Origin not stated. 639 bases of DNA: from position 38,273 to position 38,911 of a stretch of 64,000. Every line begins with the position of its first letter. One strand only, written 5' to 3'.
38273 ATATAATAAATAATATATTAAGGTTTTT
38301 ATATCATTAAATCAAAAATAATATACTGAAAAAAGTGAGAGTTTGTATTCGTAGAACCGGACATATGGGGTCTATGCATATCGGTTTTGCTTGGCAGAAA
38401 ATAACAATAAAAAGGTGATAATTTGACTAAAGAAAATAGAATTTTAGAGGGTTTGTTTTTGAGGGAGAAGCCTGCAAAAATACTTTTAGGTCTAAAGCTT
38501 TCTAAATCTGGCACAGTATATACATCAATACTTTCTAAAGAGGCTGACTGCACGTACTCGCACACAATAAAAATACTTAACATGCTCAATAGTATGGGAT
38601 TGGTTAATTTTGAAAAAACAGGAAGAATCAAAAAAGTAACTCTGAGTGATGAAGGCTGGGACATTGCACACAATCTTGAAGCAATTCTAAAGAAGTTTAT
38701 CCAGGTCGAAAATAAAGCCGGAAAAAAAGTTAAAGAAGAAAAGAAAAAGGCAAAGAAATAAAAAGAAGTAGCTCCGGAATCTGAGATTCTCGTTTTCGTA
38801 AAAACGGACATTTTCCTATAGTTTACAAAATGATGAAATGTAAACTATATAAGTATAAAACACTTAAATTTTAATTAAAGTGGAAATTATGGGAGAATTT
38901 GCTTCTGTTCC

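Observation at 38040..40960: wHTH plus two tyrosine recombinases bracketed and subdivided by imperfect inverted repeats: candidate invertible or integrative module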

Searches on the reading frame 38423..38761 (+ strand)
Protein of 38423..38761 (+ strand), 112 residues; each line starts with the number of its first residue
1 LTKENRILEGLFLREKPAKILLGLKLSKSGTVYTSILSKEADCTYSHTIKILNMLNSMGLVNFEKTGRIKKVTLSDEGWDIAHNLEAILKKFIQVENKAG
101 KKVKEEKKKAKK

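Call 4: search_protein_families(library=pfam, proteins=[window:38423-38761:+], max_evalue=0.01)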
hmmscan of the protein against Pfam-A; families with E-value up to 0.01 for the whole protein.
window:38423-38761:+ (112 aa): 1 family
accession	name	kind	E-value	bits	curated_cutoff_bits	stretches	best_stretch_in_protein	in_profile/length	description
PF22665.2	DUF6293_C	-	0.003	18.4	27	1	50-83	66-99/101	DUF6293 C-terminal winged helix domain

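Call 9: search_protein_families(library=ncbifam, proteins=[window:38423-38761:+], max_evalue=0.01)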
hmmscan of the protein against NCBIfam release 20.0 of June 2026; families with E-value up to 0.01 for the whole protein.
window:38423-38761:+ (112 aa): 1 family
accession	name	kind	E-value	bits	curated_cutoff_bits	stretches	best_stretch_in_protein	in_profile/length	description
NF047906.1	CdPbTransRegCmtR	equivalog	0.0048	16.8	150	1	19-98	25-99/104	Cd(II)/Pb(II)-sensing metalloregulatory transcriptional regulator CmtR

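Call 25: find_encoding_contigs(protein=window:38423-38761:+, flank=10000, max_places=6)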
Protein window:38423-38761:+ (112 aa): 4 contigs read that carry it; 4 places shown.
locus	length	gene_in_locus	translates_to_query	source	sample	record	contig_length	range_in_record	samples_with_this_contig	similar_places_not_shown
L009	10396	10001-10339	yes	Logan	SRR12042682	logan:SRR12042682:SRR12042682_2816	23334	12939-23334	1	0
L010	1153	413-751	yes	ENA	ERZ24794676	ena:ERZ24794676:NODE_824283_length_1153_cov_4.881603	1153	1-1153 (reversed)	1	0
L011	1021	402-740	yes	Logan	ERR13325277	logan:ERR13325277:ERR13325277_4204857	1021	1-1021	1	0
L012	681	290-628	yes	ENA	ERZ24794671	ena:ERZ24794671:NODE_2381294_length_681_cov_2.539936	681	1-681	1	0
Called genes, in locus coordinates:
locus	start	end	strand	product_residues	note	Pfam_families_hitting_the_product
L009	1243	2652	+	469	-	PF02934:GatB_N, PF02637:GatB_Yqey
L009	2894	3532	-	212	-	-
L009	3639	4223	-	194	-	-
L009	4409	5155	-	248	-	PF12802:MarR_2 (weak), PF13412:HTH_24 (weak)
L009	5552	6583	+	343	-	PF04123:DUF373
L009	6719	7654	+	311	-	PF02661:Fic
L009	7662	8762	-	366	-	PF01808:AICARFT_IMPCHas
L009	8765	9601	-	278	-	PF07826:IMP_cyclohyd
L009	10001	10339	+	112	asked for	-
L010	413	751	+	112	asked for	-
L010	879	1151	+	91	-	?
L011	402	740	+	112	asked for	-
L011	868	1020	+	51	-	?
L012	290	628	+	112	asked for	-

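Call 49: find_homologous_proteins(query=window:38423-38761:+, max_evalue=0.001)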
Query window:38423-38761:+ (112 aa): 323 proteins with E <= 0.001 among 327 candidates; the best 120 are listed.
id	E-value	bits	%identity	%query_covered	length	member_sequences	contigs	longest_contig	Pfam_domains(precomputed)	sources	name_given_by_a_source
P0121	1.2e-61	223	99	97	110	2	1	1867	-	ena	-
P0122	1.9e-48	181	82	83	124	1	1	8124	-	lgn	-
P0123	2.3e-43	164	71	88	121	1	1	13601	-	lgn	-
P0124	5.7e-43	163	73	96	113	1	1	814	-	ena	-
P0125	7.0e-43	163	76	87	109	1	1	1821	-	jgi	-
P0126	1.1e-42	162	78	84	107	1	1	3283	-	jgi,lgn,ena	-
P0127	1.3e-42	162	78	84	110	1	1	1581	-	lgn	-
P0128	5.9e-42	160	69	98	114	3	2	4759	-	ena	-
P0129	2.1e-41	158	74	84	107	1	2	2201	-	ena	-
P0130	9.2e-41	156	72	88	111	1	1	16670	-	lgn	-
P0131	1.3e-40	155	67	96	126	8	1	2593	-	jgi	jgi:predicted transcriptional regulator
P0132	1.8e-40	155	68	96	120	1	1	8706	-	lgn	-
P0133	1.9e-40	155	74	84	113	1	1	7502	-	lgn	-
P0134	2.3e-40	155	72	84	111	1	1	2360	-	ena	-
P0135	3.3e-40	154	70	94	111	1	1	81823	-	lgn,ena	-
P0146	2.5e-39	151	70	87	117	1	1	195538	-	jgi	jgi:predicted transcriptional regulator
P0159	4.6e-38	147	74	83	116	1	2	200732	-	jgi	jgi:predicted transcriptional regulator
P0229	2.6e-36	142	68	88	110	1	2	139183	-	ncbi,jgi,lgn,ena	-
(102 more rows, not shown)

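Call 57: find_encoding_contigs(protein=P0146, flank=8000, max_places=1)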
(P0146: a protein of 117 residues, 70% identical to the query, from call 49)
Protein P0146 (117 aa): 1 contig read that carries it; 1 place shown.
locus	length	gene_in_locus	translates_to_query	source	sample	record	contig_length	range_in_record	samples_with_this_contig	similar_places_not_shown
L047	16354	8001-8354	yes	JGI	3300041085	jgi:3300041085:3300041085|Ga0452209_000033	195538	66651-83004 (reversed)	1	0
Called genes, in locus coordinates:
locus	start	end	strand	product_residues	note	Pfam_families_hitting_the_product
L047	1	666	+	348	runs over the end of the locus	PF00963:Cohesin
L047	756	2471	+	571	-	PF00999:Na_H_Exchanger, PF02254:TrkA_N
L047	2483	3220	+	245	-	-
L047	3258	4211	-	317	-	PF00633:HHH (faint), PF14520:HHH_5, PF00154:RecA_N, PF08423:Rad51, PF13481:AAA_25 (weak), PF06745:ATPase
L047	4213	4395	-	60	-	-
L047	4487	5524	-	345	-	PF01336:tRNA_anti-codon (weak), PF08646:Rep_fac-A_C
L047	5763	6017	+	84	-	-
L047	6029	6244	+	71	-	-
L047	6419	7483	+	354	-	PF04123:DUF373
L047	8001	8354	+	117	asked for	-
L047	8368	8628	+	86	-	PF13239:2TM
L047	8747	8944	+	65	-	-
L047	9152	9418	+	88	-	-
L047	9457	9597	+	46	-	-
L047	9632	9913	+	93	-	-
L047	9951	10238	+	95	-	-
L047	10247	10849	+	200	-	-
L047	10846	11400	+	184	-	PF00589:Phage_integrase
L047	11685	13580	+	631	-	-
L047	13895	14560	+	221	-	PF02562:PhoH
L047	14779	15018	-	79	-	-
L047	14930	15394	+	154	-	-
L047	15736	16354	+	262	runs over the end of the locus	PF00215:OMPdecase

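Call 58: find_encoding_contigs(protein=P0159, flank=8000, max_places=1)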
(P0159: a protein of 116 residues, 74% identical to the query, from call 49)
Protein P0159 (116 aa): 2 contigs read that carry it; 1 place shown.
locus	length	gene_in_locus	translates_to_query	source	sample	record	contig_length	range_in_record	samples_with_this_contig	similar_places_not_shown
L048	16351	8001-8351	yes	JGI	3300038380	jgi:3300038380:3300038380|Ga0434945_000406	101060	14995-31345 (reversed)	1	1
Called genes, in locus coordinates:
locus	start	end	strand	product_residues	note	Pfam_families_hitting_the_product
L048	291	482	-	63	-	-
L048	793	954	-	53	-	-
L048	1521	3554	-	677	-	PF01935:DUF87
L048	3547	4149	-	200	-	-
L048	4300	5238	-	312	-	PF00633:HHH (faint), PF12826:HHH_2 (faint), PF14520:HHH_5, PF00154:RecA_N, PF13481:AAA_25 (weak), PF08423:Rad51, PF06745:ATPase (weak)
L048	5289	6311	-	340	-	PF01336:tRNA_anti-codon (weak), PF08646:Rep_fac-A_C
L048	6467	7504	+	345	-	PF04123:DUF373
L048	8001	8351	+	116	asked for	-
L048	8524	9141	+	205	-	PF00589:Phage_integrase, PF22823:MrpR_C_cat (weak)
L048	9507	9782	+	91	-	-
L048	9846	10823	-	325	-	PF01966:HD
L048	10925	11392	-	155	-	-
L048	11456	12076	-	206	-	PF13521:AAA_28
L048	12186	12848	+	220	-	PF00485:PRK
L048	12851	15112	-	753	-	PF03104:DNA_pol_B_exo1 (weak)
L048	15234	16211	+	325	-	-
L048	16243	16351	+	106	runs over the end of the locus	-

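Call 59: find_encoding_contigs(protein=P0229, flank=8000, max_places=1)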
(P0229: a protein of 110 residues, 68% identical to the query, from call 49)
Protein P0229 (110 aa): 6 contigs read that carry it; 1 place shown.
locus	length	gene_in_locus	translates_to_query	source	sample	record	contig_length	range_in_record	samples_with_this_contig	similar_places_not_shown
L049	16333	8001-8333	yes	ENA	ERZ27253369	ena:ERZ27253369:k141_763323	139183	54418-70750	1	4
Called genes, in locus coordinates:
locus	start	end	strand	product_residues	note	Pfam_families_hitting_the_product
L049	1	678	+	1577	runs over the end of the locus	PF13385:Laminin_G_3, PF02210:Laminin_G_2 (faint), PF18911:PKD_4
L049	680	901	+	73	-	-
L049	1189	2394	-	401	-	-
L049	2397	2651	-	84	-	-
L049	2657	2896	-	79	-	-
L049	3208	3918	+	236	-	-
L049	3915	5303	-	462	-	-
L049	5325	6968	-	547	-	-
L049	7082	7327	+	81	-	PF02697:VAPB_antitox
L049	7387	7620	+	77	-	-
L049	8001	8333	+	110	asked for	-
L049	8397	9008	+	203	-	PF00708:Acylphosphatase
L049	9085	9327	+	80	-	-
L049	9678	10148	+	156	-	-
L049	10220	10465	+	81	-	PF02697:VAPB_antitox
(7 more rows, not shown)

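Call 86: search_solved_structures(query=A3, max_evalue=5, show_alignments=1)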
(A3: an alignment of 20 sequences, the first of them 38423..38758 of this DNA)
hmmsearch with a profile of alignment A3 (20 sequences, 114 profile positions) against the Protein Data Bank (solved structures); distinct sequences matched with E-value up to 5: 4.
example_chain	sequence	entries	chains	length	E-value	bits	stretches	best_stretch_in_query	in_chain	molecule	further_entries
2qvo_A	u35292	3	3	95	1.1e-06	31.6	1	11-91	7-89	Uncharacterized protein AF_1382 | Protein AF_1382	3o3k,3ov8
3cdh_A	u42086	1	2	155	0.52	13.3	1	30-89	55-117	Transcriptional regulator, MarR family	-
5k5o_A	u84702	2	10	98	0.52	13.3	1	12-99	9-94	AspA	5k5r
4lc9_A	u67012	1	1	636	0.73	12.8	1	41-73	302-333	Glucokinase regulatory protein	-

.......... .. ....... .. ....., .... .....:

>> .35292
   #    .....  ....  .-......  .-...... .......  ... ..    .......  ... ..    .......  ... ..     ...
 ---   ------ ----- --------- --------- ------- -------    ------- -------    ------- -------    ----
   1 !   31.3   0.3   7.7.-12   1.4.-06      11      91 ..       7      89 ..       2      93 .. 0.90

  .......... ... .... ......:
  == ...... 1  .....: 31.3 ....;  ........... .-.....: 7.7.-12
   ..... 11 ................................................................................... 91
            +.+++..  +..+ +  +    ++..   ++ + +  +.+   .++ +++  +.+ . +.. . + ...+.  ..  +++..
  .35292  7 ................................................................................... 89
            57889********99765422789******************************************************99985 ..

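Call 87: search_protein_families(library=pfam, alignment_id=A3, max_evalue=1)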
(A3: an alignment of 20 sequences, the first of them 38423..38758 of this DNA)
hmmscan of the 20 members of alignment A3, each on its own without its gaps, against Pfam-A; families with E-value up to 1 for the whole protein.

A. member 1, window:38423-38758:+ (112 aa): 6 families
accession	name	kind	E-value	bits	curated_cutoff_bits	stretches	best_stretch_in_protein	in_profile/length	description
PF22665.2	DUF6293_C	-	0.003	18.4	27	1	50-83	66-99/101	DUF6293 C-terminal winged helix domain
PF13463.12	HTH_27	-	0.011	16.4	22.2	1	35-78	22-68/68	Winged helix DNA-binding domain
PF14947.12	HTH_45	-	0.018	15.5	25.5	1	27-88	16-72/77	Winged helix-turn-helix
PF25212.1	HVO_A0114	-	0.022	15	27.6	1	34-74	39-79/84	HVO_A0114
PF00179.31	UQ_con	-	0.082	13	27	0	62-94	74-106/140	Ubiquitin-conjugating enzyme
PF10007.15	DUF2250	-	0.35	11.5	24.4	1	15-71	6-62/93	Uncharacterized protein conserved in archaea (DUF2250)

B. families by the number of members that match (of 20 scanned): 24 families
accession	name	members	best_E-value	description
PF22665.2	DUF6293_C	19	0.00012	DUF6293 C-terminal winged helix domain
PF25212.1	HVO_A0114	18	0.0021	HVO_A0114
PF14947.12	HTH_45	15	9.4e-05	Winged helix-turn-helix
PF13463.12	HTH_27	15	0.00067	Winged helix DNA-binding domain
PF13545.12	HTH_Crp_2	4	0.023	Crp-like helix-turn-helix domain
PF02082.26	Rrf2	4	0.034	Iron-dependent Transcriptional regulator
PF10007.15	DUF2250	3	0.03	Uncharacterized protein conserved in archaea (DUF2250)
PF14277.12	DUF4364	2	0.027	Domain of unknown function (DUF4364)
PF14275.11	DUF4362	2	0.03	Domain of unknown function (DUF4362)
PF22194.2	F-93_WHD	2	0.089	F-93, winged-helix domain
PF01475.25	FUR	1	0.035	Ferric uptake regulator family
PF01047.28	MarR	1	0.038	MarR family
PF01978.25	TrmB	1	0.052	Sugar-specific transcriptional regulator TrmB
PF14337.13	Abi_alpha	1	0.062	Abortive infection alpha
PF00179.31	UQ_con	1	0.082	Ubiquitin-conjugating enzyme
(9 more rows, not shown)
